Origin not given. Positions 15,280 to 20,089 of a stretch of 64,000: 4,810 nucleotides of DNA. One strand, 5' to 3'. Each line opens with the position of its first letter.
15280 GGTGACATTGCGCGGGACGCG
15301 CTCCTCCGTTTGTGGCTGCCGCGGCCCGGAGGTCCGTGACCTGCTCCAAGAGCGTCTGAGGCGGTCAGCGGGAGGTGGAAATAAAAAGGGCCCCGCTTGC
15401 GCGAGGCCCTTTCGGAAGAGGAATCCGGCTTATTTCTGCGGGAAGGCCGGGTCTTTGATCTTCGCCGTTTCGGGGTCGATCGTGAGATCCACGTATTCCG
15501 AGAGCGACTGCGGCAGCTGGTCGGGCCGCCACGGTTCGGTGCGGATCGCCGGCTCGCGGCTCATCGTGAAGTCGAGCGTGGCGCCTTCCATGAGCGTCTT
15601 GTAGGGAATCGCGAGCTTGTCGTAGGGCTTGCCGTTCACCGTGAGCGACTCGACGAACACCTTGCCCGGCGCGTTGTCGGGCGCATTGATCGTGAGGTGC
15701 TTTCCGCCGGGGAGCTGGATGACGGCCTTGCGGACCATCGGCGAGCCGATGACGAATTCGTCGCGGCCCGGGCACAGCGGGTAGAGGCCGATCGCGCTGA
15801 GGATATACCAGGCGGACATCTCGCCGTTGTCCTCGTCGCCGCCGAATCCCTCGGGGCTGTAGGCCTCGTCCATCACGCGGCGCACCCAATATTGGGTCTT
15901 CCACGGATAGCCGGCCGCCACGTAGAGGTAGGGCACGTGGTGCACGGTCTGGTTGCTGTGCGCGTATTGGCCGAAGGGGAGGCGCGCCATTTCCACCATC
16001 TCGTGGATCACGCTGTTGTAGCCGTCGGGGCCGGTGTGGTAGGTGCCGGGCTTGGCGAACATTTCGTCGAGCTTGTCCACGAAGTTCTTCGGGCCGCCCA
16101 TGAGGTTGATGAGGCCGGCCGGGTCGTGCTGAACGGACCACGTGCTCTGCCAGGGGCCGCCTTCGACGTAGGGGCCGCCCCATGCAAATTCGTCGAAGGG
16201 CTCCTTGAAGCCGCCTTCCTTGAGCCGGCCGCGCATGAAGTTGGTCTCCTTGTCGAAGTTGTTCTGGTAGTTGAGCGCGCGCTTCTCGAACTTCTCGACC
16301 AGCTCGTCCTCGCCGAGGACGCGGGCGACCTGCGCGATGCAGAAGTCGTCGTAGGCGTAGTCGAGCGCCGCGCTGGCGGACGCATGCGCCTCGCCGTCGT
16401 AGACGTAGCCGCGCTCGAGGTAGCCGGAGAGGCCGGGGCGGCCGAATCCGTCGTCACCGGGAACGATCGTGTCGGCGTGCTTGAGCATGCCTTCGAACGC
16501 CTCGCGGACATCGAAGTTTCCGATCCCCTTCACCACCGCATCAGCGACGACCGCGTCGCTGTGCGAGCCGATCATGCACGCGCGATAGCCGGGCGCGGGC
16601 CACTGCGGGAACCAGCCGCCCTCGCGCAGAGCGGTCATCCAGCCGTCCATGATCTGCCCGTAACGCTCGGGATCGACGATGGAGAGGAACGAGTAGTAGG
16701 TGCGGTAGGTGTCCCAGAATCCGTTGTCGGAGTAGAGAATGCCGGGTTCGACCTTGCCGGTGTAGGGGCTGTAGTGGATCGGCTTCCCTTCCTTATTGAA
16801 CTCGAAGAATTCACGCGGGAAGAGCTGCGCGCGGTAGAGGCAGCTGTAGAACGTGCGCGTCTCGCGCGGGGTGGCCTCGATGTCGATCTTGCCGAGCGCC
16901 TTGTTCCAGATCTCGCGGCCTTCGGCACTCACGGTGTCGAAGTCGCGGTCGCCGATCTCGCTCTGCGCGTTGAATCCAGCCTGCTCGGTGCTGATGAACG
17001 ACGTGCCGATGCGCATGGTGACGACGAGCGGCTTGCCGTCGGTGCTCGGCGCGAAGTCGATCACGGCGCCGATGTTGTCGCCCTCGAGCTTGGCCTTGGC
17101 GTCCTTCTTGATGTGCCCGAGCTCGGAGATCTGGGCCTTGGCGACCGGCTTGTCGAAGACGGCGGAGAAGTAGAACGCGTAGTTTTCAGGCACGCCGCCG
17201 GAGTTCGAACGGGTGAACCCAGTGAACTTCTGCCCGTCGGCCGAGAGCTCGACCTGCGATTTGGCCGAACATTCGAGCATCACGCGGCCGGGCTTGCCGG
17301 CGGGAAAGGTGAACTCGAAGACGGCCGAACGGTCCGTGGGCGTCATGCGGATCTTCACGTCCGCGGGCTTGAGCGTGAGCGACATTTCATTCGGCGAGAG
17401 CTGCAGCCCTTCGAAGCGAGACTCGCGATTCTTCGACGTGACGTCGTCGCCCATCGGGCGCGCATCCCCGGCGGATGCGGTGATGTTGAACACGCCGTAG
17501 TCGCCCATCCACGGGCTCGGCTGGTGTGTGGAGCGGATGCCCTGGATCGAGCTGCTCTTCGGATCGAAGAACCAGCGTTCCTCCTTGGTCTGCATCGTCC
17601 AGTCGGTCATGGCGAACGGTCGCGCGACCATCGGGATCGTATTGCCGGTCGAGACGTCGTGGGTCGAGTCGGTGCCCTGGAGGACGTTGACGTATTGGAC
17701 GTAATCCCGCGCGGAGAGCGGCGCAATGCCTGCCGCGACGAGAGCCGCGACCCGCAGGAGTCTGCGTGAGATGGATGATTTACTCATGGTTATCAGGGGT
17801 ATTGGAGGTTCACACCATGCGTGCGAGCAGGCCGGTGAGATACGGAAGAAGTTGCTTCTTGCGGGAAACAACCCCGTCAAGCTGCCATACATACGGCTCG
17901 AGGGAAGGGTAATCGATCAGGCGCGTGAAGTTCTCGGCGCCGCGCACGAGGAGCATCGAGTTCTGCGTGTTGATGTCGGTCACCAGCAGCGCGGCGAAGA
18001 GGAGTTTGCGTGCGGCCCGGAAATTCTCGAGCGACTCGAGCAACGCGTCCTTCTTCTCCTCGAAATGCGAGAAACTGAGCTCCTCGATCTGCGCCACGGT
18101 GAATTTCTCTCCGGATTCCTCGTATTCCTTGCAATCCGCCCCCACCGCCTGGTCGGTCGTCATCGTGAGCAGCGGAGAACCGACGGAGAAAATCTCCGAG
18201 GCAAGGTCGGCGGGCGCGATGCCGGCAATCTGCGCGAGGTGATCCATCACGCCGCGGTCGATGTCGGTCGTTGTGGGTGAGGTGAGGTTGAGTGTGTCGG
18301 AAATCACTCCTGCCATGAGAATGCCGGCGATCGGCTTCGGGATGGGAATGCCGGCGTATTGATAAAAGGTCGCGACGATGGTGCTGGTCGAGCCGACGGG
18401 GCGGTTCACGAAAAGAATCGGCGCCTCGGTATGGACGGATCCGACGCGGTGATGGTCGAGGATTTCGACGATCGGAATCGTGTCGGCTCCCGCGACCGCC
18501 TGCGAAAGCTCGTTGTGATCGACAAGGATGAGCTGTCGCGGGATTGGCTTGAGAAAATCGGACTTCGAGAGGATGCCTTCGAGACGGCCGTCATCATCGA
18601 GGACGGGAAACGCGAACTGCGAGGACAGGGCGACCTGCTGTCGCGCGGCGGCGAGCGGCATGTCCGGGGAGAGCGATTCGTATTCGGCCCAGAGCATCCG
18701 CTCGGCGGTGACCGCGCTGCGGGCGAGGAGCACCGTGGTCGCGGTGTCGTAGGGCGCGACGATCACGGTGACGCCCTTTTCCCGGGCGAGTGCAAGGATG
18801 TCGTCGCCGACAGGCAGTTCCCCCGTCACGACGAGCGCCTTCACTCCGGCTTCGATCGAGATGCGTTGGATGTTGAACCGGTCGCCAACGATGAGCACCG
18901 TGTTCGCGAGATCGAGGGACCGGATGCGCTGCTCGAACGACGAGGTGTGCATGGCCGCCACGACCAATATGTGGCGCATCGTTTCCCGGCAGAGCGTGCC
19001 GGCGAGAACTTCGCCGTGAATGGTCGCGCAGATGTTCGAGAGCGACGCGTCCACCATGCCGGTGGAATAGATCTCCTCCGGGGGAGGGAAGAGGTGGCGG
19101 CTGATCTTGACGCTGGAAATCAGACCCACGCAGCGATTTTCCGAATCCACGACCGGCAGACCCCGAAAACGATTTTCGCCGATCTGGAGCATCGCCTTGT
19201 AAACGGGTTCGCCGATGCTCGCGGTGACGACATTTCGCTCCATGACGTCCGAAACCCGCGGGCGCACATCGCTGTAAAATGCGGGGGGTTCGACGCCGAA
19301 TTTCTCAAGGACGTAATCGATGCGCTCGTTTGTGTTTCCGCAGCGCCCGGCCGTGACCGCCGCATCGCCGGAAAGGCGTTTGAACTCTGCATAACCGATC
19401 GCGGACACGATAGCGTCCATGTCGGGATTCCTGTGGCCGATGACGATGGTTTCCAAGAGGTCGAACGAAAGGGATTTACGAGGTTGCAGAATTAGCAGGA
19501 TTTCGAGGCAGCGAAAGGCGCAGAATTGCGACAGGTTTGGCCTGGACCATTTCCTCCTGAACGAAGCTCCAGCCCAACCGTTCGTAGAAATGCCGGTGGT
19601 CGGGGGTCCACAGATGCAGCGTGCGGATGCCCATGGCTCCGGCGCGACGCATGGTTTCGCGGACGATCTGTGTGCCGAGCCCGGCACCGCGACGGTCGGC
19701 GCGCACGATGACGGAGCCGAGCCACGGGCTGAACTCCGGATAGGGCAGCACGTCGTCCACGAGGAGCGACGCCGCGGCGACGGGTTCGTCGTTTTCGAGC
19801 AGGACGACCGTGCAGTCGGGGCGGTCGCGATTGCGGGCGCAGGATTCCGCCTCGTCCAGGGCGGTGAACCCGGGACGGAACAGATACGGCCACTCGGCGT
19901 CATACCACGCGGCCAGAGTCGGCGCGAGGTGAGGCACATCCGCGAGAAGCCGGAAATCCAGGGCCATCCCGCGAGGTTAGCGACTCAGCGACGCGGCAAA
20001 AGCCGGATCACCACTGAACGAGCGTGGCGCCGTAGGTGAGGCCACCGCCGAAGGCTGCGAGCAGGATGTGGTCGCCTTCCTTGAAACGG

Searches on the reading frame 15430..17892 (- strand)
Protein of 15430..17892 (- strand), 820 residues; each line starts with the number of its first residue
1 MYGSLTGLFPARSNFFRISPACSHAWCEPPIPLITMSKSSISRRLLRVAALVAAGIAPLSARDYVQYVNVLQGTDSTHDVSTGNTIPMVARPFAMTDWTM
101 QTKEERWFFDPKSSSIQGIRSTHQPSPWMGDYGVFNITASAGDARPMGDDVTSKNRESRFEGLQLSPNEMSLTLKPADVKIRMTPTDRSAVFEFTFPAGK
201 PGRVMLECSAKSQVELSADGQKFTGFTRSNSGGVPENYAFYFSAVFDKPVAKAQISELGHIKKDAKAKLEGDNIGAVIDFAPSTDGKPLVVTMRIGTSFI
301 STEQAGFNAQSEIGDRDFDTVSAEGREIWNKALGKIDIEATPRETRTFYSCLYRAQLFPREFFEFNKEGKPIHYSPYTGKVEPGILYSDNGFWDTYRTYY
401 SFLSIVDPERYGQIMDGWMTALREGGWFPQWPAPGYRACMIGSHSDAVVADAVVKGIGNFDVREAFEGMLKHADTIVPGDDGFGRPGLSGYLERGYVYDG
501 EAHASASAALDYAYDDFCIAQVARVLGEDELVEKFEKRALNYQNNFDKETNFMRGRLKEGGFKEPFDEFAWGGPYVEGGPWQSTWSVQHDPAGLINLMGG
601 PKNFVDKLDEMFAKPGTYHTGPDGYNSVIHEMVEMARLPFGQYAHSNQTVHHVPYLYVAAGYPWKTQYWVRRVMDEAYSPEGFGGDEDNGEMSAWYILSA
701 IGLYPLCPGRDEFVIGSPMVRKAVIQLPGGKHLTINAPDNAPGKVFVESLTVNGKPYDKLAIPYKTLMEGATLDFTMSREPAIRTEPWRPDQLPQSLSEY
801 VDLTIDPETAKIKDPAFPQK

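Call 73: search_protein_families(library=pfam, proteins=[window:15430-17892:-], max_evalue=0.00001)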
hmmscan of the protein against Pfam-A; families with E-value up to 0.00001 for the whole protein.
window:15430-17892:- (820 aa): 2 families
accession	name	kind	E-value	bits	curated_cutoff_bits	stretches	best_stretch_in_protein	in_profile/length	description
PF07971.18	Glyco_hydro_92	-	2e-157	525.3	24.6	1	304-778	1-463/464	Glycosyl hydrolase family 92 catalytic domain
PF17678.7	Glyco_hydro_92N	-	1.9e-40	139.6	34.5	1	67-298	1-236/236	Glycosyl hydrolase family 92 N-terminal domain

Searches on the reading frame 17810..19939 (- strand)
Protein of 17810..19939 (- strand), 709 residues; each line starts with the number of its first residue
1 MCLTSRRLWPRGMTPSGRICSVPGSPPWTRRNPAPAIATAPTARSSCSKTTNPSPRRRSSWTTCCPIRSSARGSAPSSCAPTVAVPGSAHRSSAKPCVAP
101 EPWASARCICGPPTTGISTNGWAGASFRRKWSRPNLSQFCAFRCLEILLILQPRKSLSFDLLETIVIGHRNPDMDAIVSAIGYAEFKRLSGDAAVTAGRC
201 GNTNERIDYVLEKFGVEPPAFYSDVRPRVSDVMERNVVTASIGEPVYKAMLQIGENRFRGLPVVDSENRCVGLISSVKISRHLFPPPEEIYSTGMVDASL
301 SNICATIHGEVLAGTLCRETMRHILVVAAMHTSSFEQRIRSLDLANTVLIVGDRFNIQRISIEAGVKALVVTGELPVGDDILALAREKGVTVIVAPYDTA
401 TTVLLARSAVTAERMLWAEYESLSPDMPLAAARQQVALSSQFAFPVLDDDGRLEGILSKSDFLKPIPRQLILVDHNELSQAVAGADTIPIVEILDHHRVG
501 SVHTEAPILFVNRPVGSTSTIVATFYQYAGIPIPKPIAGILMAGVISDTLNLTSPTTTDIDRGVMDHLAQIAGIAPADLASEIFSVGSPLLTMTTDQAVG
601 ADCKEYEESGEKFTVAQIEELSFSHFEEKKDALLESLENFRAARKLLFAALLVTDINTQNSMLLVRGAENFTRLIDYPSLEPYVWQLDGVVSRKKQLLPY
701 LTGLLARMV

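Call 73: search_protein_families(library=pfam, proteins=[window:17810-19939:-], max_evalue=0.00001)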
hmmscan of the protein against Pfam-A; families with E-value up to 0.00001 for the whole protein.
window:17810-19939:- (709 aa): 4 families
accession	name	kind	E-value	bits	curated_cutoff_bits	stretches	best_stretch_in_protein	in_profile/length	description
PF02833.19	DHHA2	-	1.9e-20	73.9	27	1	582-702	2-124/126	DHHA2 domain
PF07085.17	DRTGG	-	1.3e-19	70.4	25.2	1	302-405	1-101/105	DRTGG domain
PF00571.33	CBS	-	5.5e-19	68.7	24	2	229-281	1-53/57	CBS domain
PF01368.27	DHH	-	1.3e-18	67.9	28.1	1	165-545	3-125/125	DHH family, N-terminal domain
